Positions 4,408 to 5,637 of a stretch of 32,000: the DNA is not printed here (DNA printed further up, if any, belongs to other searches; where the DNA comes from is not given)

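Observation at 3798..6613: Near-gapless module: archaeal AAA+ ATPase, then HhH-GPD glycosylase, then radical SAM enzyme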

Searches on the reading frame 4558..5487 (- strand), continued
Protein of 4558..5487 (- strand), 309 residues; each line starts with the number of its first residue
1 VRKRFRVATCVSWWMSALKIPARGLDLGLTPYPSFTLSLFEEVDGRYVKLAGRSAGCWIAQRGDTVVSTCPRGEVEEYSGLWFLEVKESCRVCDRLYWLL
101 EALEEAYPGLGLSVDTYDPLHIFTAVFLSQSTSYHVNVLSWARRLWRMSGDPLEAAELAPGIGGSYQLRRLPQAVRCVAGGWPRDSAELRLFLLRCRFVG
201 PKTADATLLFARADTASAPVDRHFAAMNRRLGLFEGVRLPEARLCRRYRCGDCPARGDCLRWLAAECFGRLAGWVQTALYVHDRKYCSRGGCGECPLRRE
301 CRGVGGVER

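Call 86: list_cluster_members(proteins=[P0170, P0173, P0178, P0183, P0195, P0207, P0219, P0246, P0271, P0305])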
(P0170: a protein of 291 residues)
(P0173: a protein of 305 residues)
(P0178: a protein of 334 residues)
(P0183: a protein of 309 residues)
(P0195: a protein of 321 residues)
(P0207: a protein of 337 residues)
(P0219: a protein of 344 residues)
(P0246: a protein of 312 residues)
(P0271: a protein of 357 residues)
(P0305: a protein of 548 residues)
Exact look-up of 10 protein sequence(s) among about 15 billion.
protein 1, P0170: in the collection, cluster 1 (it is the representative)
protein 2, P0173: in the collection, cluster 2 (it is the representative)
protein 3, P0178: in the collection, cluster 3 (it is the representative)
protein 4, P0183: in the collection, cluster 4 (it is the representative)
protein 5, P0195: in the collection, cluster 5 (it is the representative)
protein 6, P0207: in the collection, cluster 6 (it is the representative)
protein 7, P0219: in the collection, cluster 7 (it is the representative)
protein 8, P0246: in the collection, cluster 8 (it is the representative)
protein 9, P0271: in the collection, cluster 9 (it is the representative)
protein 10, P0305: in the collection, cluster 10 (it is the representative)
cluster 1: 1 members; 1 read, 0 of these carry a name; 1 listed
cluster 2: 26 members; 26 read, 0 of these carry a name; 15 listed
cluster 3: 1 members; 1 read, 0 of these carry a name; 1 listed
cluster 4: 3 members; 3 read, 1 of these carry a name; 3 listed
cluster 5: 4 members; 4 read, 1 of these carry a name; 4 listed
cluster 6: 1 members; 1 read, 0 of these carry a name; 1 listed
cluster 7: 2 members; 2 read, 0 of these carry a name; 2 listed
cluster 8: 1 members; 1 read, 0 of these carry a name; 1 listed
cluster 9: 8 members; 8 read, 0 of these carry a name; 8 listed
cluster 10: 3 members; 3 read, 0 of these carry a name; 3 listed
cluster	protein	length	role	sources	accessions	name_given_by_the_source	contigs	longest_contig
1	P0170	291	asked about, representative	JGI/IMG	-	-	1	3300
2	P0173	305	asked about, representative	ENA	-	-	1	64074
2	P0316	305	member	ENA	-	-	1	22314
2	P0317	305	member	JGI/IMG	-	-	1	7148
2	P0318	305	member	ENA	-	-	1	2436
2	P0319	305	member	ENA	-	-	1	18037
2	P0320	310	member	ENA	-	-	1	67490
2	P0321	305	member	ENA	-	-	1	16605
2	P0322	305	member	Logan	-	-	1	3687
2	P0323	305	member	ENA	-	-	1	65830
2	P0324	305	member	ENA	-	-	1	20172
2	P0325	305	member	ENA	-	-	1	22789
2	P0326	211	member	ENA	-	-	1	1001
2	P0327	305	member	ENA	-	-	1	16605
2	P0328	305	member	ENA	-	-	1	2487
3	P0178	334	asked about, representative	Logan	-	-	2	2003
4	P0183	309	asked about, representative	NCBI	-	-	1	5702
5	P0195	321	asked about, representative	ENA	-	-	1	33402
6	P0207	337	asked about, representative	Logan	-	-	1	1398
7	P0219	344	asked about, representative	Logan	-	-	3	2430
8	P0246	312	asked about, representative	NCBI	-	-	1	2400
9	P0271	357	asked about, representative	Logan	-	-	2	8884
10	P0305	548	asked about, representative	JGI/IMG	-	-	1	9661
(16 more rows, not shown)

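Call 92: find_related_loci(query=A4, collection=viral_contigs, flank=4000)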
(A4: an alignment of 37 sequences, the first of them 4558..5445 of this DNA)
Query A4 (295 aa) in viral_contigs; peptide patterns used: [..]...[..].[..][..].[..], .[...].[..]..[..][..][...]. (x = any residue, [..] = any of these).
11 stretches matched a pattern, but none encodes a relative of the query by tblastn (E <= 1e-3).

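Call 97: search_protein_families(library=pfam, proteins=[P0305, P0311, L092:4934-5653:-, L114:4387-5184:-], max_evalue=0.001)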
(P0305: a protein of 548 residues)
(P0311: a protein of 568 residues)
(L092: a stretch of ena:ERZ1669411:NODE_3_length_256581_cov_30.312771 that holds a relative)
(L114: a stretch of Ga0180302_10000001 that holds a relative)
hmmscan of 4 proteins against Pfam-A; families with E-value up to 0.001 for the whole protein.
P0305 (548 aa): 1 family
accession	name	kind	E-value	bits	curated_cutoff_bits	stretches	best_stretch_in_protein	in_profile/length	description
PF00382.24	TFIIB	-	6.4e-12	45.8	23.6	1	457-538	4-89/92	Transcription factor TFIIB repeat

P0311 (568 aa): 0 families

L092:4934-5653:- (239 aa): 0 families

L114:4387-5184:- (265 aa): 7 families
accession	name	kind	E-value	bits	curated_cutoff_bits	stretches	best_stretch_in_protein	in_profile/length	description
PF06745.19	ATPase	-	2.2e-55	188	26.6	1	10-237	2-229/231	KaiC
PF13481.12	AAA_25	-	8.3e-08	32.5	27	1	5-140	11-155/195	AAA domain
PF13479.12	AAA_24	-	3.6e-05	24.1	27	1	30-141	5-77/195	AAA domain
PF08423.17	Rad51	-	0.00012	21.9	22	1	6-86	5-93/244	Rad51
PF03796.21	DnaB_C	-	0.00019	21.3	27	1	9-91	2-85/255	DnaB-like helicase C terminal domain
PF14417.12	MEDS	-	0.0003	21.1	29.8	1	45-122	18-95/161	MEDS: MEthanogen/methylotroph, DcmR Sensory domain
PF23442.1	DUF7125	-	0.00067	19.3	29.1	0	7-70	2-60/207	Family of unknown function (DUF7125)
